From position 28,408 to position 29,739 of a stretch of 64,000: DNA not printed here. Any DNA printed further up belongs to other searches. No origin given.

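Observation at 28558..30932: Tandem, translationally coupled PilT-family paralogs that both carry inactivating-looking substitutions in the catalytic motifs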

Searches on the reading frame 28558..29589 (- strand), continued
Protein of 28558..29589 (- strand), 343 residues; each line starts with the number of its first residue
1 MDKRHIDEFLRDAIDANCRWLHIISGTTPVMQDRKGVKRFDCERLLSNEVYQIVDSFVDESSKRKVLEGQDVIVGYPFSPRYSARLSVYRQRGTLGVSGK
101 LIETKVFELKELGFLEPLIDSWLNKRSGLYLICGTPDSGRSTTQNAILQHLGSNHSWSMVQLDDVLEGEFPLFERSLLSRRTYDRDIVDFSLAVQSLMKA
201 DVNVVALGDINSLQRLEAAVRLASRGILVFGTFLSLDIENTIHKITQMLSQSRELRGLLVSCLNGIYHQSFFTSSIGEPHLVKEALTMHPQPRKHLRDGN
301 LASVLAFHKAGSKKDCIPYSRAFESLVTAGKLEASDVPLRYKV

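Call 79: find_encoding_contigs(protein=P0129, flank=8000, max_places=1)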
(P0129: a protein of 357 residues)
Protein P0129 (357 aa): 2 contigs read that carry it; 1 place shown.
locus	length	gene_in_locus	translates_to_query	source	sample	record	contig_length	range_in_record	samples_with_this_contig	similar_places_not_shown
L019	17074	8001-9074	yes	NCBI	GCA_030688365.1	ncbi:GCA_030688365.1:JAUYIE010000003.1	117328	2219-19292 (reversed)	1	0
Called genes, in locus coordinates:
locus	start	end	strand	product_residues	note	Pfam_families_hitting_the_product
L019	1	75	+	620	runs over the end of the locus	-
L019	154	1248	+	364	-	PF06723:MreB_Mbl (faint), PF11104:PilM_2, PF14450:FtsA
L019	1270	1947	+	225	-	-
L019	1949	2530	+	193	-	-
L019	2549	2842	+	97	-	-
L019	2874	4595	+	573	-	PF05157:MshEN, PF00437:T2SSE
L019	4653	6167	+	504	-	-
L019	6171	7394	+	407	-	PF19899:DUF6372 (faint)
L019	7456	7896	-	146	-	-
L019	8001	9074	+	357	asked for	PF00437:T2SSE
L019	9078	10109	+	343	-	PF02912:Phe_tRNA-synt_N, PF01409:tRNA-synt_2d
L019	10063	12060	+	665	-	PF03483:B3_4, PF03484:B5, PF17759:tRNA_synthFbeta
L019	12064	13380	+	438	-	PF28494:GlyRS_ins_1 (faint), PF00587:tRNA-synt_2b, PF03129:HGTP_anticodon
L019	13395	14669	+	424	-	PF00675:Peptidase_M16, PF05193:Peptidase_M16_C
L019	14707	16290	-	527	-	PF01676:Metalloenzyme, PF06415:iPGM_N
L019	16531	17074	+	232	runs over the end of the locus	PF01996:F420_ligase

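Call 80: find_encoding_contigs(protein=P0118, flank=8000, max_places=1)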
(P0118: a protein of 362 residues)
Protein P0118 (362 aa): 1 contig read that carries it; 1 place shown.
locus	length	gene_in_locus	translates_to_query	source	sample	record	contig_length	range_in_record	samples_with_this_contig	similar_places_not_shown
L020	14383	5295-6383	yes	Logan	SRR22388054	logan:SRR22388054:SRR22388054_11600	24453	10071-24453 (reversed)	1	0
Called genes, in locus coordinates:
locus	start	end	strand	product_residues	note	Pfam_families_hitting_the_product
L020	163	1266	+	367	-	PF11104:PilM_2, PF06723:MreB_Mbl (faint), PF14450:FtsA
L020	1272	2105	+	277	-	-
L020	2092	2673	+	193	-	-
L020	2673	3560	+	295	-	PF00041:fn3 (weak), PF25833:Fn3_SaeA_3rd (faint), PF00041:fn3 (weak)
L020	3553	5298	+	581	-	PF05157:MshEN, PF00437:T2SSE, PF13555:AAA_29 (faint)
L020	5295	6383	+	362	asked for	PF00437:T2SSE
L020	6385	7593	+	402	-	PF28597:T2SSF_N, PF00482:T2SSF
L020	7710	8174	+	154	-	PF07963:N_methyl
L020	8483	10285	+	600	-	PF04932:Wzy_C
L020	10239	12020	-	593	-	PF04932:Wzy_C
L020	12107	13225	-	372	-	PF00534:Glycos_transf_1, PF13692:Glyco_trans_1_4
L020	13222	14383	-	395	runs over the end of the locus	PF13439:Glyco_transf_4, PF13579:Glyco_trans_4_4 (weak), PF13524:Glyco_trans_1_2 (faint), PF20706:GT4-conflict, PF00534:Glycos_transf_1, PF13692:Glyco_trans_1_4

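Call 90: find_related_loci(query=A2, collection=metagenome_contigs, flank=6000)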
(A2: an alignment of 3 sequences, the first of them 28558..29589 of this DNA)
Query A2 (343 aa) in metagenome_contigs; peptide patterns used: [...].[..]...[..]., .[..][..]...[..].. (x = any residue, [..] = any of these).
163 stretches matched a pattern; 3 encode a relative of the query (tblastn E <= 1e-3); 3 distinct loci.
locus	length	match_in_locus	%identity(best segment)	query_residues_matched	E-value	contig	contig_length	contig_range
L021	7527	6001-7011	39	6-342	8e-83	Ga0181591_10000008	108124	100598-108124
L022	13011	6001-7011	39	6-342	4e-83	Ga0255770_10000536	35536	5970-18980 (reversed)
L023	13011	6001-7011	39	6-342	4e-83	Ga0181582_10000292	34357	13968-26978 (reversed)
